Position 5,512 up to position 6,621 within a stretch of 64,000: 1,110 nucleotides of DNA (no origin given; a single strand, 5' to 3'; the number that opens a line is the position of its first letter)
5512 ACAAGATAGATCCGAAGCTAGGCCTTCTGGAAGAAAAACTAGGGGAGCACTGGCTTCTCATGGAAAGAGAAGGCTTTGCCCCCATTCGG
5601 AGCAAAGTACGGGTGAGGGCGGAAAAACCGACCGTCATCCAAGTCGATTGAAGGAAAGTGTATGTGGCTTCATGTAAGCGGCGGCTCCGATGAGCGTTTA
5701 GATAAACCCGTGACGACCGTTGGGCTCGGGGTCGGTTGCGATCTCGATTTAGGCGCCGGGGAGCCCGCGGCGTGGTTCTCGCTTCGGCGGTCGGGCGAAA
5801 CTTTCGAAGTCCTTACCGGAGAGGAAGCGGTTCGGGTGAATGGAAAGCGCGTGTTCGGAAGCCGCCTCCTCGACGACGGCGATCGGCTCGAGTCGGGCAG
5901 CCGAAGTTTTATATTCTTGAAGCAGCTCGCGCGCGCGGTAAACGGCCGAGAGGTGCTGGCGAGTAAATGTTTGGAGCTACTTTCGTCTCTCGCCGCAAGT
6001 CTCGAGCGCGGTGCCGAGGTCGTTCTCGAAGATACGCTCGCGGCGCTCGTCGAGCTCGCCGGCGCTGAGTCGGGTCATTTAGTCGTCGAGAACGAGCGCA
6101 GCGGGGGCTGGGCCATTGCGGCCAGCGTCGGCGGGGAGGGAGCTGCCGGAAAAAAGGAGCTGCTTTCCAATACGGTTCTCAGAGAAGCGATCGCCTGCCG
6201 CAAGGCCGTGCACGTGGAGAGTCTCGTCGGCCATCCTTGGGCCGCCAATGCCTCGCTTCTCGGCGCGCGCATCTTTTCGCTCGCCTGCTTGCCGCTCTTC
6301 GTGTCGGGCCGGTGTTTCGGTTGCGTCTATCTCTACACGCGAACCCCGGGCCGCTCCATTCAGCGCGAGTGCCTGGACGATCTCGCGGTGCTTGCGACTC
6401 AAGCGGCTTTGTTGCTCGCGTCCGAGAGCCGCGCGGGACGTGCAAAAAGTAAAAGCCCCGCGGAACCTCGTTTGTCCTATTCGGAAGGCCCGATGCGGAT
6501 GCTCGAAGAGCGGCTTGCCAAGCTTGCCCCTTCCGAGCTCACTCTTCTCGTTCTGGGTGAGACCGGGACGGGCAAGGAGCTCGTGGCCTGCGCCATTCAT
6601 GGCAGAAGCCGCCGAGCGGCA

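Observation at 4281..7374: Hanks-type Ser/Thr kinase translationally coupled to an FHA-GAF sigma-54 enhancer-binding protein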

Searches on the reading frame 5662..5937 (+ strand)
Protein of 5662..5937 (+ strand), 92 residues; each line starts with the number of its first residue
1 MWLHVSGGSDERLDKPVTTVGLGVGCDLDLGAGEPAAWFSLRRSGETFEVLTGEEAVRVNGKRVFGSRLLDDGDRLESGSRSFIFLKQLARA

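Call 25: search_solved_structures(query=A1, max_evalue=10, show_alignments=2)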
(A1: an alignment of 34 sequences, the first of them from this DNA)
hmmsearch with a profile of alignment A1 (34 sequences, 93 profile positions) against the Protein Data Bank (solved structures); distinct sequences matched with E-value up to 10: 32.
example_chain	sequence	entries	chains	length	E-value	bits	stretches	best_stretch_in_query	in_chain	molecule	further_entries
3fm8_A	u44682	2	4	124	6.5e-05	25.8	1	16-84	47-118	Kinesin-like protein KIF13B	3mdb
5fwh_A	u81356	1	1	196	0.0028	20.5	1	28-91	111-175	ESSC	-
9qks_G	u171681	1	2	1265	0.005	19.7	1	36-80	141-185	ESX secretion system protein YukB,Green fluorescent protein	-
2jqj_A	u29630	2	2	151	0.0076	19.1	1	4-82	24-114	DNA damage response protein kinase DUN1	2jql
5djo_A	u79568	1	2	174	0.032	17.2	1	18-83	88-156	Kinesin-like protein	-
2aff_A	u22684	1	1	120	0.067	16.1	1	12-83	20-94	Antigen KI-67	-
1r21_A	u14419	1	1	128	0.08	15.9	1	12-83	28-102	Antigen Ki-67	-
1g6g_A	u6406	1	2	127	0.21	14.5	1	16-79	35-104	PROTEIN KINASE RAD53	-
1j4o_A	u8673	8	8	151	0.31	14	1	16-79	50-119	PROTEIN KINASE SPK1 | Serine/threonine-protein kinase RAD53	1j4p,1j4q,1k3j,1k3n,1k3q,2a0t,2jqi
2eh0_A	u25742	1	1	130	0.32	13.9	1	50-82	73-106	Kinesin-like protein KIF1B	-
6ezz_A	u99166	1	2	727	0.33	13.9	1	20-70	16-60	Primary amine oxidase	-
1jrq_A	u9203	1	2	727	0.33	13.9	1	20-70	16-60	Copper amine oxidase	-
1d6u_A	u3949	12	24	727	0.33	13.9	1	20-70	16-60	COPPER AMINE OXIDASE | AMINE OXIDASE | PRIMARY AMINE OXIDASE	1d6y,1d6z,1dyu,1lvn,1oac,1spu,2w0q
6grr_B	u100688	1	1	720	0.38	13.7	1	27-70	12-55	Amine oxidase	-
1g3g_A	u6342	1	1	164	0.38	13.7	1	16-79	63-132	PROTEIN KINASE SPK1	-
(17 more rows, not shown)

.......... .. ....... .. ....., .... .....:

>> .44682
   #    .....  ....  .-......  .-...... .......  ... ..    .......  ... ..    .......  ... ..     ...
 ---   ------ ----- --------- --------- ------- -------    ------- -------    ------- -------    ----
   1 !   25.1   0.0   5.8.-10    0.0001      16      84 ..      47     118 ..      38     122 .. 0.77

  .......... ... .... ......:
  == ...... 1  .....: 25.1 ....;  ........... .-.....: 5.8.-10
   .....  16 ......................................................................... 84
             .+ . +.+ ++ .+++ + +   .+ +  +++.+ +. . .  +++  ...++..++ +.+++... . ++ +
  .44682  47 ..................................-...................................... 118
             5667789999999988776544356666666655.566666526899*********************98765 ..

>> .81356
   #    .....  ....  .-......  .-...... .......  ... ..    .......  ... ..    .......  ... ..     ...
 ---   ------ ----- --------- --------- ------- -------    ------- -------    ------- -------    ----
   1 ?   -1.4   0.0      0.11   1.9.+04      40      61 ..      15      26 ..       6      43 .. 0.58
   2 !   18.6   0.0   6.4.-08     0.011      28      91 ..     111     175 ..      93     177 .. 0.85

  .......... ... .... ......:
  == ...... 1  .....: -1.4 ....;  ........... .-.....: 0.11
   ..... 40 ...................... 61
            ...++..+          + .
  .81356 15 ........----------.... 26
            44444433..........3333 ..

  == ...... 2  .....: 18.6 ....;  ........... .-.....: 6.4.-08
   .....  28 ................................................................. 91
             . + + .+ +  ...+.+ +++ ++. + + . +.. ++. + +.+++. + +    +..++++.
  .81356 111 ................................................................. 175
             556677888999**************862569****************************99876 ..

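Call 34: predict_structure(alignment_id=A1)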
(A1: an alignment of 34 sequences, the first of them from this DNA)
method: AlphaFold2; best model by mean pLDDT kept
length: 92 residues; sequences in the alignment: 34
mean_pLDDT: 93.5   pTM: 0.84
mean pLDDT of the five models: 93.5, 93.0, 92.7, 92.6, 90.9
residues with pLDDT >= 90: 76; 70-90: 14; 50-70: 2; < 50: 0
segments of 3 or more residues with pLDDT < 50: none
pLDDT, mean of each block of 10 residues (from residue 1): 93 97 92 90 97 94 97 95 93 62
secondary structure, 60 per line:
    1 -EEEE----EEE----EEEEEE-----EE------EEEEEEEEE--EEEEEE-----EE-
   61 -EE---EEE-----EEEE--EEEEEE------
elements in order: E2-5 E10-12 E17-22 E36-44 E47-52 E67-69 E75-78 E81-86

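Call 39: fold_search(model_id=the predicted structure, library=pdb)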
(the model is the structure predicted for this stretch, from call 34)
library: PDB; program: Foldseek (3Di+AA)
matches with E <= 10: 255; with E <= 0.001: 28
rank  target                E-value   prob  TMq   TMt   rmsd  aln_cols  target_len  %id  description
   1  6i2r_B                8.1e-05  1.00  0.79  0.77   2.3        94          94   26  Crystal structure of the SucA domain of Mycobacterium smegmatis KGD (alpha-ketoglutarate decarboxylase), mutant R802A, (released 2019-05-22)
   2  1r21_MODEL_1_A        1.2e-04  1.00  0.82  0.76   2.2        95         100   19  Solution Structure of human Ki67 FHA Domain (released 2003-12-30)
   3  6i2r_D                1.2e-04  1.00  0.75  0.75   2.7        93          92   27  Crystal structure of the SucA domain of Mycobacterium smegmatis KGD (alpha-ketoglutarate decarboxylase), mutant R802A, (released 2019-05-22)
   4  6i2q_B                1.2e-04  1.00  0.78  0.74   2.3        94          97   26  Crystal structure of the wild-type SucA domain of Mycobacterium smegmatis KGD (alpha-ketoglutarate decarboxylase), in  (released 2019-05-22)
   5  2aff_MODEL_1_A        1.5e-04  1.00  0.71  0.67   3.5        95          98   18  The solution structure of the Ki67FHA/hNIFK(226-269)3P complex (released 2005-10-25)
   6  4egx_B                1.6e-04  1.00  0.79  0.42   2.7       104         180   21  Crystal structure of KIF1A CC1-FHA tandem (released 2012-10-03)
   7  2kb3_MODEL_1_A        2.0e-04  1.00  0.83  0.55   2.4        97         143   24  NMR Structure of the phosphorylated form of OdhI, pOdhI. (released 2009-05-05)
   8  3oun_A                2.0e-04  1.00  0.76  0.77   2.3        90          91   19  Crystal structure of the FhaA FHA domain complexed with the intracellular domain of Rv3910 (released 2012-02-08)
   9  6i2p_E                2.3e-04  1.00  0.77  0.69   2.4        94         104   24  Crystal structure of the Mycobacterium tuberculosis PknB kinase domain (L33E mutant) in complex with its substrate Gar (released 2019-05-22)
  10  4qcj                  2.5e-04  1.00  0.81  0.74   2.8        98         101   23  Crystal Structure of OdhI from Corynebacterium glutamicum (released 2014-07-02)
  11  4ejq_D                2.6e-04  1.00  0.77  0.50   3.0       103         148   22  Crystal structure of KIF1A C-CC1-FHA (released 2012-10-03)
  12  8p5r_G                2.9e-04  1.00  0.78  0.73   2.4        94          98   26  Crystal structure of full-length, homohexameric 2-oxoglutarate dehydrogenase KGD from Mycobacterium smegmatis in compl (released 2023-08-16)
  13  2lc1_MODEL_1_A        2.9e-04  1.00  0.71  0.66   2.6        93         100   20  Rv0020c_FHA Structure (released 2011-11-02)
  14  7rj3_C                3.1e-04  1.00  0.80  0.74   2.1        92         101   25  Crystal Structure of the Forkhead Associated (FHA) Domain of the Glycogen Accumulation Regulator (GarA) from Mycobacte (released 2021-07-28)
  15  5djo_A                3.1e-04  1.00  0.75  0.46   2.5        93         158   22  Crystal structure of the CC1-FHA tandem of Kinesin-3 KIF13A (released 2015-12-30)
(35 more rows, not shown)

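Call 75: search_solved_structures(query=A1, max_evalue=0.1, show_alignments=5)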
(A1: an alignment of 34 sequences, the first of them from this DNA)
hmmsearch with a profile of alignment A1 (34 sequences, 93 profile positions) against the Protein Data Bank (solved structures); distinct sequences matched with E-value up to 0.1: 7.
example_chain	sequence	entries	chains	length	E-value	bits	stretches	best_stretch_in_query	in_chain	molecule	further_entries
3fm8_A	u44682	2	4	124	6.5e-05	25.8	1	16-84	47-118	Kinesin-like protein KIF13B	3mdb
5fwh_A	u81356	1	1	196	0.0028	20.5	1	28-91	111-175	ESSC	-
9qks_G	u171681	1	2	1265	0.005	19.7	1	36-80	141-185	ESX secretion system protein YukB,Green fluorescent protein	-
2jqj_A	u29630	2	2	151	0.0076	19.1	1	4-82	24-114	DNA damage response protein kinase DUN1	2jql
5djo_A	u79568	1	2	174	0.032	17.2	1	18-83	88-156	Kinesin-like protein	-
2aff_A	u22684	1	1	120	0.067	16.1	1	12-83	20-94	Antigen KI-67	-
1r21_A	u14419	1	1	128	0.08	15.9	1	12-83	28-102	Antigen Ki-67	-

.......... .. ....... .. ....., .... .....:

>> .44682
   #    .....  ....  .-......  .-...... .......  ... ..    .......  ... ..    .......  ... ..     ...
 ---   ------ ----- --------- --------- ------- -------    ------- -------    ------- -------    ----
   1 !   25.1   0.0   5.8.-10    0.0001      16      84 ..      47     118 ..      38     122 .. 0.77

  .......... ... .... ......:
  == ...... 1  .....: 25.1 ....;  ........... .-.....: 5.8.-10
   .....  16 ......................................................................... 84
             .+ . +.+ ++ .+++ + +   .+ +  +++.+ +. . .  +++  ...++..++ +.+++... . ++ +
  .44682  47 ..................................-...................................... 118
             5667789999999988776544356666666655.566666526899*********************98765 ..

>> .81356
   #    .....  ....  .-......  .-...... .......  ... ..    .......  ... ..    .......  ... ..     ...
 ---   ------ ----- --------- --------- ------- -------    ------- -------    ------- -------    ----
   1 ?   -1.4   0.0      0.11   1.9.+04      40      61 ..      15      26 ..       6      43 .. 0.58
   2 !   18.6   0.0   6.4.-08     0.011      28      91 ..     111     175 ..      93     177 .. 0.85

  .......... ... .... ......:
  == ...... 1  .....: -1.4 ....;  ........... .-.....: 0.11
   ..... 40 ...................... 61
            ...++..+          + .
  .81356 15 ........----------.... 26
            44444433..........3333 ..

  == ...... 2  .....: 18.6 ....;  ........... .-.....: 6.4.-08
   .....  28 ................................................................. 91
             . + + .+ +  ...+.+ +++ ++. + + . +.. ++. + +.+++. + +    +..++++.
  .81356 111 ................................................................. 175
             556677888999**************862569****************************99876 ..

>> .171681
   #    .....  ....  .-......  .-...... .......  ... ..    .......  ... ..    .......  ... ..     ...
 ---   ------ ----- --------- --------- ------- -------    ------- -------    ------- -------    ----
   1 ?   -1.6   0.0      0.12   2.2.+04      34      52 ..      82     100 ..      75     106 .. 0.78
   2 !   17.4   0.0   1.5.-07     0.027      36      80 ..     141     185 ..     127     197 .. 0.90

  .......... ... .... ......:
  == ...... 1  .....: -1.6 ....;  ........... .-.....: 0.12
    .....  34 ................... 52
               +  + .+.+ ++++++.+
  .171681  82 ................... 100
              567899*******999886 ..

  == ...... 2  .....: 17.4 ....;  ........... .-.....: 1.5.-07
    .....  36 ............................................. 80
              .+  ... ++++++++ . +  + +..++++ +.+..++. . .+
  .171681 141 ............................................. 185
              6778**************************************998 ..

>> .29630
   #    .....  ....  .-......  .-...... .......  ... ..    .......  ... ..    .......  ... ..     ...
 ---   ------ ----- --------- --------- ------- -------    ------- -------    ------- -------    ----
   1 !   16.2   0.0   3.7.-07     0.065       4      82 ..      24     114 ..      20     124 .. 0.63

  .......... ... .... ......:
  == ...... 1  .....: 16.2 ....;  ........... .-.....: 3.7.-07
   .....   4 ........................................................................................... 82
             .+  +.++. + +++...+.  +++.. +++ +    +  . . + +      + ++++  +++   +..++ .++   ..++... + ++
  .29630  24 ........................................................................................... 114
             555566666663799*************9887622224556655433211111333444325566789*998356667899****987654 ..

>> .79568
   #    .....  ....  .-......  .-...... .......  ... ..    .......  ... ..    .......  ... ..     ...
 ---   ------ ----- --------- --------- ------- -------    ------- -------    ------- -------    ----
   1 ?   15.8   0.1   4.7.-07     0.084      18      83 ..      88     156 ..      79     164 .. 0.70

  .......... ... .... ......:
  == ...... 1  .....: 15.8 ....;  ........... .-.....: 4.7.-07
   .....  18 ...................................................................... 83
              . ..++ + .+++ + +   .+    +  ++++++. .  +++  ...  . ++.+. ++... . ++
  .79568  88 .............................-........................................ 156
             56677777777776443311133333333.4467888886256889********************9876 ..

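Call 91: search_protein_representatives(alignment_id=A1)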
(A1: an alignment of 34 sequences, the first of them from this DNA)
Query: 34 sequences, 93 profile positions. Proteins with E-value up to 0.001 (for the whole library): 360; up to 1e-10: 37; up to 1e-30: 0. The best 150 are listed.
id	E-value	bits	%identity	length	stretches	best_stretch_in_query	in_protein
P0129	2.8e-25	103.9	-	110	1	1-90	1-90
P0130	9.2e-25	102.3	-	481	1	1-89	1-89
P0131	1.8e-24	101.3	-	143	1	1-91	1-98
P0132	3.0e-24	100.6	-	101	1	1-88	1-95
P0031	3.1e-23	97.3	-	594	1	1-90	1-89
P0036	3.8e-23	97.1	-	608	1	1-92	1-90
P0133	9.1e-23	95.9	-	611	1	1-90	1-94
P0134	2.6e-22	94.4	-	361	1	1-90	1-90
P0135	5.7e-22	93.3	-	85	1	3-78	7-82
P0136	5.8e-21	90.1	-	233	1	1-90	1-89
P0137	1.1e-20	89.2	-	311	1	1-91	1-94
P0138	8.8e-20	86.3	-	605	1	3-90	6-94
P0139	1.3e-19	85.8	-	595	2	2-90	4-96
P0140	1.8e-19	85.3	-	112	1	4-87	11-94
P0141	3.4e-19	84.4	-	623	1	3-90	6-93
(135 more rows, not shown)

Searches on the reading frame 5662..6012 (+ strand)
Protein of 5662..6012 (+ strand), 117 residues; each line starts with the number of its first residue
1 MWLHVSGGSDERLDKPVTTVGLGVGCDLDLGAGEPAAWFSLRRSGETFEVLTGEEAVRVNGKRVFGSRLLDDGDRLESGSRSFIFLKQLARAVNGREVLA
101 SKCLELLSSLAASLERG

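Call 9: search_protein_families(library=pfam, proteins=[window:5662-6012:+], max_evalue=10)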
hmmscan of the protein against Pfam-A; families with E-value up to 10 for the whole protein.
seq(117 aa): 0 families

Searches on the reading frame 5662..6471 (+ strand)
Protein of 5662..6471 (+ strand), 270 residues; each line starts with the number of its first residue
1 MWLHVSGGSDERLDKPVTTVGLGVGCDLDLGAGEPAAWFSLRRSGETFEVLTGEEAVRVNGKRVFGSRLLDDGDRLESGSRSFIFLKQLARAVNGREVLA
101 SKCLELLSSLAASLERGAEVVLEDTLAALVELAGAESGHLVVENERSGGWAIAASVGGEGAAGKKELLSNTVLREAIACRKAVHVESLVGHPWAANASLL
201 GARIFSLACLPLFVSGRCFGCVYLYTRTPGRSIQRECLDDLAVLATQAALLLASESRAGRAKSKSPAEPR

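Call 42: find_related_loci(query=A3, collection=genome_contigs, flank=4000)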
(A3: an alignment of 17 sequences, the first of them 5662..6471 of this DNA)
Query A3 (270 aa) in genome_contigs; peptide patterns used: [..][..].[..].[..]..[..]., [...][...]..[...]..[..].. (x = any residue, [..] = any of these).
64 stretches matched a pattern; 16 encode a relative of the query (tblastn E <= 1e-3); 16 distinct loci.
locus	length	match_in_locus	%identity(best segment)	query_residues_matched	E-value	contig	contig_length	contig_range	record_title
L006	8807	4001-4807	77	1-270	2e-125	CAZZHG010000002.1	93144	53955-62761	MAG TPA_asm: uncultured Pseudobdellovibrionaceae bacterium isolate SRP150892_co2_490 genome assembly, contig: NODE_201_l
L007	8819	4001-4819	41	1-265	1e-57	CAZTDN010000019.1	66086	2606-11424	MAG TPA_asm: uncultured Pseudobdellovibrionaceae bacterium isolate SRP219642_co5_573 genome assembly, contig: NODE_526_l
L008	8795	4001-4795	41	13-269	5e-57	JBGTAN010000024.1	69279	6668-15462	MAG: Bdellovibrionota bacterium isolate JTS-AC74 k141_1371890, whole genome shotgun sequence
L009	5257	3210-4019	40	1-262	2e-56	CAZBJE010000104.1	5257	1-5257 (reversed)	MAG TPA_asm: uncultured Pseudobdellovibrionaceae bacterium isolate SRP296810_co1_366 genome assembly, contig: NODE_22897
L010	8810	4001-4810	42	8-265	3e-52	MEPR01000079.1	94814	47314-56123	MAG: Bdellovibrionales bacterium GWB1_55_8 gwb1_scaffold_601, whole genome shotgun sequence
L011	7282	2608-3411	41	13-265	4e-51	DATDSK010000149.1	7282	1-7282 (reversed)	MAG TPA_asm: Bdellovibrionota bacterium isolate SMAG_U8001 k141_118923, whole genome shotgun sequence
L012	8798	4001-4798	39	4-256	1e-50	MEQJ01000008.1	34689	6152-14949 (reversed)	MAG: Bdellovibrionales bacterium RIFOXYD1_FULL_53_11 rifoxyd1_full_scaffold_1097, whole genome shotgun sequence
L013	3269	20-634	44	70-270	3e-47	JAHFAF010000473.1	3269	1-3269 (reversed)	MAG: Bdellovibrionaceae bacterium isolate nzgw169 NODE_43905_length_3270_cov_2.620832, whole genome shotgun sequence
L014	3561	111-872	35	13-260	2e-43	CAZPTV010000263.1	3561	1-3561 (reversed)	MAG TPA_asm: uncultured Bacteriovoracaceae bacterium isolate SRP173033_co2_230 genome assembly, contig: NODE_23827_lengt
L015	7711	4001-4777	34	6-253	3e-43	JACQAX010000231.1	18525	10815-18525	MAG: Deltaproteobacteria bacterium isolate NC_groundwater_927_Pr1_S-0.2um_64_13 Montesol18-Sp2_coassembly_scaffold_36719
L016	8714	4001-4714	39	7-236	2e-42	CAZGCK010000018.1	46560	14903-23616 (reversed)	MAG TPA_asm: uncultured Bacteriovoracaceae bacterium isolate SRP219642_co7_571 genome assembly, contig: NODE_992_length_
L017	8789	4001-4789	36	12-268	1e-41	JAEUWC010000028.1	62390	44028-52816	MAG: Bdellovibrionales bacterium isolate new MAG-397 k141_2128645, whole genome shotgun sequence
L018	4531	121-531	47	127-265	3e-38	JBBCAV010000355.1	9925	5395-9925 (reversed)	Bdellovibrionota bacterium FG-2 24156C00355.1, whole genome shotgun sequence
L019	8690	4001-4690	36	13-235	7e-38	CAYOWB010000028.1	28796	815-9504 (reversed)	MAG TPA_asm: uncultured Bacteriovoracaceae bacterium isolate SRP290908_co2_381 genome assembly, contig: NODE_2022_length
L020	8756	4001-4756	33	13-254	5e-35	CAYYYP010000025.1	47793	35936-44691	MAG TPA_asm: uncultured Oligoflexia bacterium isolate SRP286056_co3_119 genome assembly, contig: NODE_394_length_47793_c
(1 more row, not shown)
